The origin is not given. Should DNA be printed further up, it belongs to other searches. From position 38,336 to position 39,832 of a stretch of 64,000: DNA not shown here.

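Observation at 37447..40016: Three-gene operon: small secreted protein plus two zinc-ribbon single-pass membrane proteins, one with an extracellular transglutaminase-like protease domain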

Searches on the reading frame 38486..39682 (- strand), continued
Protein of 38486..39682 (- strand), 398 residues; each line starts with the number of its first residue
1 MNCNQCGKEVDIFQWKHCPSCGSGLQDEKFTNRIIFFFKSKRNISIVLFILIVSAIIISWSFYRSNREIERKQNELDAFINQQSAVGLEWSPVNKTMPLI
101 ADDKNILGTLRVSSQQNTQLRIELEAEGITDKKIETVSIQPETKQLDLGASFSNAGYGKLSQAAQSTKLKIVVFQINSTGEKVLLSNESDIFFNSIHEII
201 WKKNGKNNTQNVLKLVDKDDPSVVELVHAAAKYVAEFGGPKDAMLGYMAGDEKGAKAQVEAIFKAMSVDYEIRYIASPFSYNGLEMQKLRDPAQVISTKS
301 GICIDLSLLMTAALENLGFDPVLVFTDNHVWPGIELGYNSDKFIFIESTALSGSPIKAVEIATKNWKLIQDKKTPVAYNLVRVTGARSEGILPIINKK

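Call 48: fold_search(model_id=the predicted structure, library=pdb)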
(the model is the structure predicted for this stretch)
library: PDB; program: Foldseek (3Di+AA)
matches with E <= 10: 1455; with E <= 0.001: 5
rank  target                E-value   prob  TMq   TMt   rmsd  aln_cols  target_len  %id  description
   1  3esw_A                1.3e-04  1.00  0.27  0.32  11.1       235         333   16  Complex of yeast PNGase with GlcNAc2-IAc. (released 2008-11-11)
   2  2f4m_A                3.1e-04  1.00  0.23  0.30   8.4       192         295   11  The Mouse PNGase-HR23 Complex Reveals a Complete Remodulation of the Protein-Protein Interface Compared to its Yeast O (released 2006-03-07)
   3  1yyc_MODEL_1_A        8.5e-04  1.00  0.21  0.41  13.3       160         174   13  Solution Structure of a putative late embryogenesis abundant (LEA) protein At2g46140.1 (released 2005-04-05)
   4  7p4l_B                9.6e-04  1.00  0.17  0.14   5.3       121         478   15  Crystal structure of the trimeric ectodomain of archaeal Fusexin1 (Fsx1) (released 2022-07-13)
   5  3but                  9.6e-04  1.00  0.16  0.41   7.1       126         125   10  Crystal structure of protein Af_0446 from Archaeoglobus fulgidus (released 2008-01-15)
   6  7p4l_A                1.3e-03  1.00  0.17  0.15   5.3       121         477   15  Crystal structure of the trimeric ectodomain of archaeal Fusexin1 (Fsx1) (released 2022-07-13)
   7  6w8x_A                1.3e-03  1.00  0.17  0.37   9.2       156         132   12  Cryo-EM of the S. solfataricus pilus (released 2020-07-08)
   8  3kd4_A                1.3e-03  0.84  0.22  0.18  18.1       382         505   10  CRYSTAL STRUCTURE OF A PUTATIVE PROTEASE (BDI_1141) FROM PARABACTEROIDES DISTASONIS ATCC 8503 AT 2.00 A RESOLUTION (released 2009-11-24)
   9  1x3w_A                1.5e-03  1.00  0.24  0.29   6.7       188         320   15  Structure of a peptide:N-glycanase-Rad23 complex (released 2005-06-14)
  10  2f4o_A                1.5e-03  0.99  0.19  0.25   8.7       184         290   14  The Mouse PNGase-HR23 Complex Reveals a Complete Remodulation of the Protein-Protein Interface Compared to its Yeast O (released 2006-03-07)
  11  2xwx_A                1.7e-03  1.00  0.18  0.19   4.3       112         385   12  Vibrio cholerae colonization factor GbpA crystal structure (released 2011-11-16)
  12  5jpm_B                1.8e-03  0.97  0.21  0.12  17.4       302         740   11  Structure of the complex of human complement C4 with MASP-2 rebuilt using iMDFF (released 2016-08-10)
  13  8gul_A                2.0e-03  1.00  0.19  0.16   3.8       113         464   13  Chitin-active AA10 LPMO (GbpA) complexed with Cu(II) from Vibrio campbellii (released 2023-06-21)
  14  9y6s_8G               2.2e-03  1.00  0.19  0.13   5.5       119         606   23  96-nm repeat of the Leishmania tarentolae doublet microtubule (released 2025-12-17)
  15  9e5c_1m               2.2e-03  1.00  0.17  0.15   4.5       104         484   20  Cryo-EM structure of 96 nm repeat of microtubule doublet from T. brucei flagellum (released 2025-03-12)
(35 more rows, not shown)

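Call 53: find_related_loci(query=A1, collection=metagenome_contigs, flank=5000)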
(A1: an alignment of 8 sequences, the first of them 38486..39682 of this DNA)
Query A1 (398 aa) in metagenome_contigs; peptide patterns used: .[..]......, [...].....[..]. (x = any residue, [..] = any of these).
124 stretches matched a pattern; 4 encode a relative of the query (tblastn E <= 1e-3); 4 distinct loci.
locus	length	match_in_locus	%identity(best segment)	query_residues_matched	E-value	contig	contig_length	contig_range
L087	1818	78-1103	63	1-343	8e-162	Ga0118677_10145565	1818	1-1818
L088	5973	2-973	46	69-393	4e-102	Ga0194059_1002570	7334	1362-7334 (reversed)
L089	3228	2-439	77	253-398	1e-74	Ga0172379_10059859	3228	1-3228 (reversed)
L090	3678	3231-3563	30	249-353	2e-6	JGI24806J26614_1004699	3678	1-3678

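Call 61: search_solved_structures(query=A4, max_evalue=0.1, show_alignments=2)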
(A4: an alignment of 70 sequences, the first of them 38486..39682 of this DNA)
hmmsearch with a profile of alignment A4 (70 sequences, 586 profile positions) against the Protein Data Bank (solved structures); distinct sequences matched with E-value up to 0.1: 0.

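Call 62: find_encoding_contigs(protein=P0021, flank=5000, max_places=2)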
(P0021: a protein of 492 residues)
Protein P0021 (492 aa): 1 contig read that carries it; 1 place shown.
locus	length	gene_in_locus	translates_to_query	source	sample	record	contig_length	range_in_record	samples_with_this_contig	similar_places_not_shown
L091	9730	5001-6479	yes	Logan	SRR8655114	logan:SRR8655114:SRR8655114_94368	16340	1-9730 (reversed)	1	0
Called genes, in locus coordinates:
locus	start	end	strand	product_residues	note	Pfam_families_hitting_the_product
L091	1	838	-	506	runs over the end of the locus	PF00006:ATP-synt_ab, PF00306:ATP-synt_ab_C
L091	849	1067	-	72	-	PF00213:OSCP (weak)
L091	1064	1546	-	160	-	PF00430:ATP-synt_B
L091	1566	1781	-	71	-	PF00137:ATP-synt_C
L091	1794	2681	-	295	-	PF00119:ATP-synt_A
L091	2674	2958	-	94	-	-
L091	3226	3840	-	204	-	PF00300:His_Phos_1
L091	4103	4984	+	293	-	-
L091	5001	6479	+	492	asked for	PF12773:DZR, PF13240:Zn_Ribbon_1 (weak)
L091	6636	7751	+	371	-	PF00990:GGDEF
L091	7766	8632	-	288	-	PF02311:AraC_binding, PF00165:HTH_AraC (weak), PF12833:HTH_18, PF00165:HTH_AraC (weak)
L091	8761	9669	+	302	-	PF00701:DHDPS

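Call 63: find_encoding_contigs(protein=P0033, flank=5000, max_places=2)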
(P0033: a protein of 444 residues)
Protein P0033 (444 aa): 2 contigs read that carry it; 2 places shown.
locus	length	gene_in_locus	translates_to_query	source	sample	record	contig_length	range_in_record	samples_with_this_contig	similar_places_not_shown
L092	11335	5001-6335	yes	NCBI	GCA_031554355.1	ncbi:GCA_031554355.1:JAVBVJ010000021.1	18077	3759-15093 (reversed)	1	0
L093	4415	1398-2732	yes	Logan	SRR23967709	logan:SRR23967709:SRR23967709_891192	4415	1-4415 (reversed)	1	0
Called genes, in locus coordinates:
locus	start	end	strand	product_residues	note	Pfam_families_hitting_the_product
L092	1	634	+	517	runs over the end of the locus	PF00196:GerE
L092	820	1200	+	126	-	PF00196:GerE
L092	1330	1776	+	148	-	-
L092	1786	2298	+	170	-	-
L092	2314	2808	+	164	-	PF13240:Zn_Ribbon_1, PF09685:MamF_MmsF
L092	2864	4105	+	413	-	-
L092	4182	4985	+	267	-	-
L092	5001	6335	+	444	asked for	PF13240:Zn_Ribbon_1 (weak)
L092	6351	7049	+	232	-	PF09394:Inhibitor_I42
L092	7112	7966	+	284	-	-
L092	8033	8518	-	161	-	PF00583:Acetyltransf_1, PF13673:Acetyltransf_10, PF13508:Acetyltransf_7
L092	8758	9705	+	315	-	PF02016:Peptidase_S66, PF17676:Peptidase_S66C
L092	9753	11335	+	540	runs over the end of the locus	PF00496:SBP_bac_5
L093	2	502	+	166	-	?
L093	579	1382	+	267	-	-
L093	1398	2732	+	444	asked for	PF13240:Zn_Ribbon_1 (weak)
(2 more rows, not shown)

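Call 64: find_encoding_contigs(protein=P0060, flank=5000, max_places=2)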
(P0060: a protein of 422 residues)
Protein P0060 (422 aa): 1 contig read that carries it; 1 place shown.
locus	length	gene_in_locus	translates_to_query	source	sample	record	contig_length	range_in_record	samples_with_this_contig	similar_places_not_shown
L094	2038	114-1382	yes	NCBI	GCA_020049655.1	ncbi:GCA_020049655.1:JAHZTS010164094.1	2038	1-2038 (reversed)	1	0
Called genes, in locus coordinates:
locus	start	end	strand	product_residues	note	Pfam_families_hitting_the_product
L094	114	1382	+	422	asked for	-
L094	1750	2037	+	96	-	?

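Call 68: search_protein_families(library=pfam, proteins=[L092:6351-7049:+, L092:7112-7966:+, L092:4182-4985:+, L092:2864-4105:+, L091:4103-4984:+, L005:3007-3411:+, L005:2567-2986:+, L005:5360-6361:+], max_evalue=0.01)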
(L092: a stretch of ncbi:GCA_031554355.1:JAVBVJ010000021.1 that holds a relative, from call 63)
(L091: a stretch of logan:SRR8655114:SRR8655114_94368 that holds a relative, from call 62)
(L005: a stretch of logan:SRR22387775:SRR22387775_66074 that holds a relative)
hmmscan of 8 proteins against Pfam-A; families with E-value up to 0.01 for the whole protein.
L092:6351-7049:+ (232 aa): 1 family
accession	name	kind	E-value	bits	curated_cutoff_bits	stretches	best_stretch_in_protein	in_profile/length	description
PF09394.16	Inhibitor_I42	-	2.7e-11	44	27.2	1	135-203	5-76/91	Chagasin family peptidase inhibitor I42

L092:7112-7966:+ (284 aa): 0 families

L092:4182-4985:+ (267 aa): 1 family
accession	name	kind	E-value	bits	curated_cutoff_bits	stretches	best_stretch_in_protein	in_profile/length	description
PF12704.14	MacB_PCD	-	0.01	16.6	27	0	10-50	4-46/207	MacB-like periplasmic core domain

L092:2864-4105:+ (413 aa): 7 families
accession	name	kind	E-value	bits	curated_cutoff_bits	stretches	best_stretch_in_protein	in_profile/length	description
PF13248.11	Zn_ribbon_3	-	5.6e-06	26.1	27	1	6-29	3-26/26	zinc-ribbon domain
PF24460.1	DUF7575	-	5.7e-06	26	28.5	1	6-29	4-27/28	Domain of unknown function (DUF7575)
PF13240.11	Zn_Ribbon_1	-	2.2e-05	24.5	25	1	8-28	2-22/23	zinc-ribbon domain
PF10571.15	UPF0547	-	0.00038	21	29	1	6-30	1-25/26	Uncharacterised protein family UPF0547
PF05887.16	Trypan_PARP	-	0.0039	17.6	100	0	239-269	82-112/134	Procyclic acidic repetitive protein (PARP)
PF12773.13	DZR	-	0.0044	17.6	27.3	1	6-26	25-45/45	Double zinc ribbon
PF17032.10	Zn_ribbon_15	-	0.0049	18.1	28.9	1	2-26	49-73/73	zinc-ribbon family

L091:4103-4984:+ (293 aa): 0 families

L005:3007-3411:+ (134 aa): 0 families

L005:2567-2986:+ (139 aa): 0 families

L005:5360-6361:+ (333 aa): 7 families
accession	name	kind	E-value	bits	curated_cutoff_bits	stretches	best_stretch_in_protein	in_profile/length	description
PF13240.11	Zn_Ribbon_1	-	2.9e-07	30.5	25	1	4-26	1-23/23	zinc-ribbon domain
PF13248.11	Zn_ribbon_3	-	3.1e-05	23.7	27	1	3-24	3-24/26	zinc-ribbon domain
PF12773.13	DZR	-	8.6e-05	23.1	27.3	1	5-26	1-22/45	Double zinc ribbon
PF24463.1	DUF7577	-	0.00046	20.2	28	1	3-26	3-26/27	Domain of unknown function (DUF7577)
PF08271.17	Zn_Ribbon_TF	-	0.0013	18.7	29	1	4-28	2-31/43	TFIIB zinc-binding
PF24460.1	DUF7575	-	0.0067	16.2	28.5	0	3-26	4-27/28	Domain of unknown function (DUF7575)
PF11337.13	DUF3139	-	0.0086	17.1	27.3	0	50-129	1-64/83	Protein of unknown function (DUF3139)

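Call 88: fold_search(model_id=the predicted structure, library=viral)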
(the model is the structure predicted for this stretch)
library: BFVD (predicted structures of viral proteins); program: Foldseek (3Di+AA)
matches with E <= 10: 1113; with E <= 0.001: 4
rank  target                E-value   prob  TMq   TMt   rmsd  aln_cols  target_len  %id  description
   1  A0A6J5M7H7            1.2e-04  1.00  0.20  0.21  12.0       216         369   13  Uncharacterized protein [uncultured Caudovirales phage]
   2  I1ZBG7                2.2e-04  1.00  0.21  0.27  10.1       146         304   14  (no name in the UniProt tables at hand)
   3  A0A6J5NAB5            5.1e-04  1.00  0.16  0.24   6.1       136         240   15  Uncharacterized protein (Fragment) [uncultured Caudovirales phage]
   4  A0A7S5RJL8            7.5e-04  1.00  0.19  0.34  15.5       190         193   10  (no name in the UniProt tables at hand)
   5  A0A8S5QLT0            1.4e-03  0.98  0.18  0.26  11.4       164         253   10  Uncharacterized protein [Siphoviridae sp. ct58g5]
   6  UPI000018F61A         1.5e-03  0.30  0.09  0.11  33.2       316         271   11  (no name look-up for this kind of identifier)
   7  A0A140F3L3            1.6e-03  1.00  0.19  0.16   4.7       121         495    9  Uncharacterized protein [Pyrobaculum filamentous virus 1]
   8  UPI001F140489         1.6e-03  1.00  0.18  0.44   5.7       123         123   13  (no name look-up for this kind of identifier)
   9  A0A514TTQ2            1.6e-03  1.00  0.18  0.07   9.5       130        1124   13  Envelopment polyprotein [Largemouth bass bunyavirus]
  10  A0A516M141            1.6e-03  0.98  0.16  0.19  11.2       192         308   13  (no name in the UniProt tables at hand)
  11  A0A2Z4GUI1            1.7e-03  1.00  0.20  0.37   7.2       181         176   12  (no name in the UniProt tables at hand)
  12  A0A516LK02            1.8e-03  0.99  0.20  0.32   8.5       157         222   11  (no name in the UniProt tables at hand)
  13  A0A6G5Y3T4            1.8e-03  0.99  0.19  0.27  14.2       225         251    8  (no name in the UniProt tables at hand)
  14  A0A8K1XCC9            2.1e-03  0.35  0.12  0.17  18.1       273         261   11  Uncharacterized protein [Hangzhou rhabdovirus 4]
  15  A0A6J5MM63            2.3e-03  0.23  0.09  0.05  21.0       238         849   10  Uncharacterized protein [uncultured Caudovirales phage]
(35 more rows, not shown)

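Call 94: find_encoding_contigs(protein=P0016, flank=5000, max_places=2)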
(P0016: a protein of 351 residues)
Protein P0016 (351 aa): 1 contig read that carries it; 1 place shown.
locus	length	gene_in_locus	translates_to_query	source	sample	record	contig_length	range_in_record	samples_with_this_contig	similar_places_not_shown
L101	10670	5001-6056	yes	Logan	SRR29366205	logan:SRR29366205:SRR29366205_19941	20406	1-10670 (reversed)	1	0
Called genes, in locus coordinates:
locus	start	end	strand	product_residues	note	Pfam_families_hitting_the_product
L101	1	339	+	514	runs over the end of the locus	PF03853:YjeF_N, PF01256:Carb_kinase, PF02110:HK (weak)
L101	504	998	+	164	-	PF00571:CBS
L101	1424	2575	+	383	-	PF01168:Ala_racemase_N, PF00842:Ala_racemase_C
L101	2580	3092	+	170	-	PF12690:BsuPI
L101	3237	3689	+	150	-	PF03266:NTPase_1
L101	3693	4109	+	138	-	PF04981:NMD3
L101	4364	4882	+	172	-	PF00881:Nitroreductase, PF14512:TM1586_NiRdase (weak)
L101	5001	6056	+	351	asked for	-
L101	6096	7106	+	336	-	-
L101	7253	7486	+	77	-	PF09723:Zn_ribbon_8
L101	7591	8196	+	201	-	PF03167:UDG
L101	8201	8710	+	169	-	PF02367:TsaE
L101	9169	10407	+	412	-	PF00814:TsaD, PF00583:Acetyltransf_1, PF13673:Acetyltransf_10, PF13508:Acetyltransf_7, PF08445:FR47 (weak)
